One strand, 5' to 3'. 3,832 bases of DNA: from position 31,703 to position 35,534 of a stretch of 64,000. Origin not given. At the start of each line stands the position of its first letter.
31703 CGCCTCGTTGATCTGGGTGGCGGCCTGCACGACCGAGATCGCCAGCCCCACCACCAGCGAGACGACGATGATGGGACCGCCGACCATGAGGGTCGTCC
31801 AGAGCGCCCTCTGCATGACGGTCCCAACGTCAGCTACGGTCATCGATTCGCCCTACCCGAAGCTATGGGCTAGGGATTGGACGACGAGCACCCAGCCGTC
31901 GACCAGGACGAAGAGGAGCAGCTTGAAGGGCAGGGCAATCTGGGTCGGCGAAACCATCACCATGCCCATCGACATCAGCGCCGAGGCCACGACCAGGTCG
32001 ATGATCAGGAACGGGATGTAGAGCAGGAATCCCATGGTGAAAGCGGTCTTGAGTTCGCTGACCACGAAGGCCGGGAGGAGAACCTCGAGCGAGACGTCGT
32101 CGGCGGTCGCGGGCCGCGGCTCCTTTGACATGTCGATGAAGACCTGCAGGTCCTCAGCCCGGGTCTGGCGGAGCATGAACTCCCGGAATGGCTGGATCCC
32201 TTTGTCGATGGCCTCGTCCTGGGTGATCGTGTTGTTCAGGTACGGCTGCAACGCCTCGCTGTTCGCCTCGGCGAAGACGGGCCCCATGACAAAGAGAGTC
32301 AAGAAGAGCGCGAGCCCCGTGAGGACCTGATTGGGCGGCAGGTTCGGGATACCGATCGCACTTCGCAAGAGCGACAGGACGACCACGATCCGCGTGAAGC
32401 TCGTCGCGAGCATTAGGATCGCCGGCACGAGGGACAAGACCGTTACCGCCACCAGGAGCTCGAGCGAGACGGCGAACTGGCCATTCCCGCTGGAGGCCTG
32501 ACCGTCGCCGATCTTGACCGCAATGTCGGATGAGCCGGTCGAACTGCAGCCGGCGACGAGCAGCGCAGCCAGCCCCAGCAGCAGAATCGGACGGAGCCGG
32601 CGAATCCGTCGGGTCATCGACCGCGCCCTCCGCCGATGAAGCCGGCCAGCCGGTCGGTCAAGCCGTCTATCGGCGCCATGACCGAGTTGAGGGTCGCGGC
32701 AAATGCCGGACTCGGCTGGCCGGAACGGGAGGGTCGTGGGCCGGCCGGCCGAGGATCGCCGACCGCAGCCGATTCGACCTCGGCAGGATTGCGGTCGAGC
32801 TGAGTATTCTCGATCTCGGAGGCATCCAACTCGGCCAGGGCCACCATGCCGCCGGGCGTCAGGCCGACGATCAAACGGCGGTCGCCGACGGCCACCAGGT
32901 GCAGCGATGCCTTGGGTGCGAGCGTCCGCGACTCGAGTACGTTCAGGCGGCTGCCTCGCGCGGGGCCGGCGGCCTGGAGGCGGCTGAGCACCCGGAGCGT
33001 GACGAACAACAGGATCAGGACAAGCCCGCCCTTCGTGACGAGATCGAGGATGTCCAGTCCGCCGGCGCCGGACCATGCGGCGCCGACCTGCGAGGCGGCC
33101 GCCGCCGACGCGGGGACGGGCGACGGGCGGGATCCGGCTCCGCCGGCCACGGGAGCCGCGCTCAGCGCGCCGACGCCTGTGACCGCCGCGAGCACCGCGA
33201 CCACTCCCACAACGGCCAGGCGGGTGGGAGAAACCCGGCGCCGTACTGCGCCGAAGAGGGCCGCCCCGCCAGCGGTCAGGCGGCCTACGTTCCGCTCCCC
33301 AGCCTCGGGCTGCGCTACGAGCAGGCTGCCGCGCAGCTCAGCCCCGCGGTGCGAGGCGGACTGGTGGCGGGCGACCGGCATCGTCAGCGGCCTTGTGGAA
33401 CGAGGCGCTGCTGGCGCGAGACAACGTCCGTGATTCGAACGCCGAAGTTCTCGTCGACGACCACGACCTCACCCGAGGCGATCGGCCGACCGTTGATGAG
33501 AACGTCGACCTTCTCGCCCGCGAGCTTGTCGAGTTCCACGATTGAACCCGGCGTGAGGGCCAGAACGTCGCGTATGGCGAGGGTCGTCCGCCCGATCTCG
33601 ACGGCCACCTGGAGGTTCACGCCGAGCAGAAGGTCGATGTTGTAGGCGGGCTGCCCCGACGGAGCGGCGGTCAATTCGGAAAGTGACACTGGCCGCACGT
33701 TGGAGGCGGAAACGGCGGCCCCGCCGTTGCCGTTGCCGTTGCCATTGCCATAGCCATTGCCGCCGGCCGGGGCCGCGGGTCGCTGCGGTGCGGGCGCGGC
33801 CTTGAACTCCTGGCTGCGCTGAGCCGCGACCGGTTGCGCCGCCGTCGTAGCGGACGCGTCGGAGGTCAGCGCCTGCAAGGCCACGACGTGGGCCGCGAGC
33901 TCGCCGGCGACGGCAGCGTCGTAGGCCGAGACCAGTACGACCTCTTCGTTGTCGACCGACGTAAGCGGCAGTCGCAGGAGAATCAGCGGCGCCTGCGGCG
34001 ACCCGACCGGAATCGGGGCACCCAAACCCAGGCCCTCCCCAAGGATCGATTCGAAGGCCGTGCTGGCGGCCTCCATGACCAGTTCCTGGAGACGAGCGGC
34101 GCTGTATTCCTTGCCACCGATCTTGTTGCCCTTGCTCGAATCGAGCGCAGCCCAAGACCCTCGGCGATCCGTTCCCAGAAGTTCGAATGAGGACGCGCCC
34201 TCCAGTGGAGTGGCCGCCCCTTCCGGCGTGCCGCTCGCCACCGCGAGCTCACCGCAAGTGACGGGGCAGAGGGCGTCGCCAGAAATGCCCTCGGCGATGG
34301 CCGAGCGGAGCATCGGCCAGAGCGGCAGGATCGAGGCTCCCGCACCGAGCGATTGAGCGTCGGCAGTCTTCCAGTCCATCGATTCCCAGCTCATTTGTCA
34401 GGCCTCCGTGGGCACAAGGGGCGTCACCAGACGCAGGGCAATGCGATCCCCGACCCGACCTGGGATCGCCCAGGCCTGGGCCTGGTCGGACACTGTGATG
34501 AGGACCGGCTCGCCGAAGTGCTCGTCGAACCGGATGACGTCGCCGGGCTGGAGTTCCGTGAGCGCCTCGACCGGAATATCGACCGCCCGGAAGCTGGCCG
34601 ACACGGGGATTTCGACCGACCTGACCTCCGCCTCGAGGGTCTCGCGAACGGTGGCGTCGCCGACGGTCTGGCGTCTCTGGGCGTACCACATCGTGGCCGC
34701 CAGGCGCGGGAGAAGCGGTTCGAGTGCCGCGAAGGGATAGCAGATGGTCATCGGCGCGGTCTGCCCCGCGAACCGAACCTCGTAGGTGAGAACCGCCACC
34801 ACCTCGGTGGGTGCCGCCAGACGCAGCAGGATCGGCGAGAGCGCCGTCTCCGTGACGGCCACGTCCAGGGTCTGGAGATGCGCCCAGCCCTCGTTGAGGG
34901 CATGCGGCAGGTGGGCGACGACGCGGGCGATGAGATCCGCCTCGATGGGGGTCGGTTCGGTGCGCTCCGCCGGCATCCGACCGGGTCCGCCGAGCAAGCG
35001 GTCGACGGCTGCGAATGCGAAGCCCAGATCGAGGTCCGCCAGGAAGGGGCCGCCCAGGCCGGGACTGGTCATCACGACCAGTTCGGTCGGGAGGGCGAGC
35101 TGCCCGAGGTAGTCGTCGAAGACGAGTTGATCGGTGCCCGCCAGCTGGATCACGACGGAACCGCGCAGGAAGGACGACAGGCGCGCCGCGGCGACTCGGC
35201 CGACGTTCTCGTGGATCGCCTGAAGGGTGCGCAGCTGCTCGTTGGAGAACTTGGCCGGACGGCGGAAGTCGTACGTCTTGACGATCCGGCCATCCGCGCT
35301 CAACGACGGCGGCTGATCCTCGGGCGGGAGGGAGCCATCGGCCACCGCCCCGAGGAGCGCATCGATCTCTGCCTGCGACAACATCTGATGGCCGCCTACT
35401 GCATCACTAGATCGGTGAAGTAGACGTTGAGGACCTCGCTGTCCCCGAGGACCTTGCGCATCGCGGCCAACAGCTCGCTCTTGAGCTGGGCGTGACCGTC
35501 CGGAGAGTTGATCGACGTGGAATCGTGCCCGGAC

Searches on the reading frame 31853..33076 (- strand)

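Call 57: search_protein_families(library=pfam, proteins=[window:31853-33076:-], max_evalue=0.00001)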
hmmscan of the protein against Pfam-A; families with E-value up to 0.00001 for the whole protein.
window:31853-33076:- (407 aa): 1 family
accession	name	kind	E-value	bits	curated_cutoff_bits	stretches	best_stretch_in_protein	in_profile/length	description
PF00813.25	FliP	-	1.6e-80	270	26.9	1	211-402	2-191/191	FliP family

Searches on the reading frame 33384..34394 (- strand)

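Call 57: search_protein_families(library=pfam, proteins=[window:33384-34394:-], max_evalue=0.00001)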
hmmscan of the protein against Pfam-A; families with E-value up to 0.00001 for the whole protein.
window:33384-34394:- (336 aa): 1 family
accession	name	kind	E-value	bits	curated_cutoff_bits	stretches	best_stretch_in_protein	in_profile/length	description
PF01052.25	FliMN_C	-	1.2e-23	83.2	23.8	1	255-325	2-72/73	Type III flagellar switch regulator (C-ring) FliN C-term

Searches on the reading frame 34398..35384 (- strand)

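Call 57: search_protein_families(library=pfam, proteins=[window:34398-35384:-], max_evalue=0.00001)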
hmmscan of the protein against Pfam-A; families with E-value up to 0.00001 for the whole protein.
window:34398-35384:- (328 aa): 2 families
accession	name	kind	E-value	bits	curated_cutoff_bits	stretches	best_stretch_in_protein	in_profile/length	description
PF02154.20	FliM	-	8e-39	134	27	1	38-228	1-192/192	Flagellar motor switch protein FliM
PF01052.25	FliMN_C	-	2.8e-15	56.4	23.8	1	253-320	2-69/73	Type III flagellar switch regulator (C-ring) FliN C-term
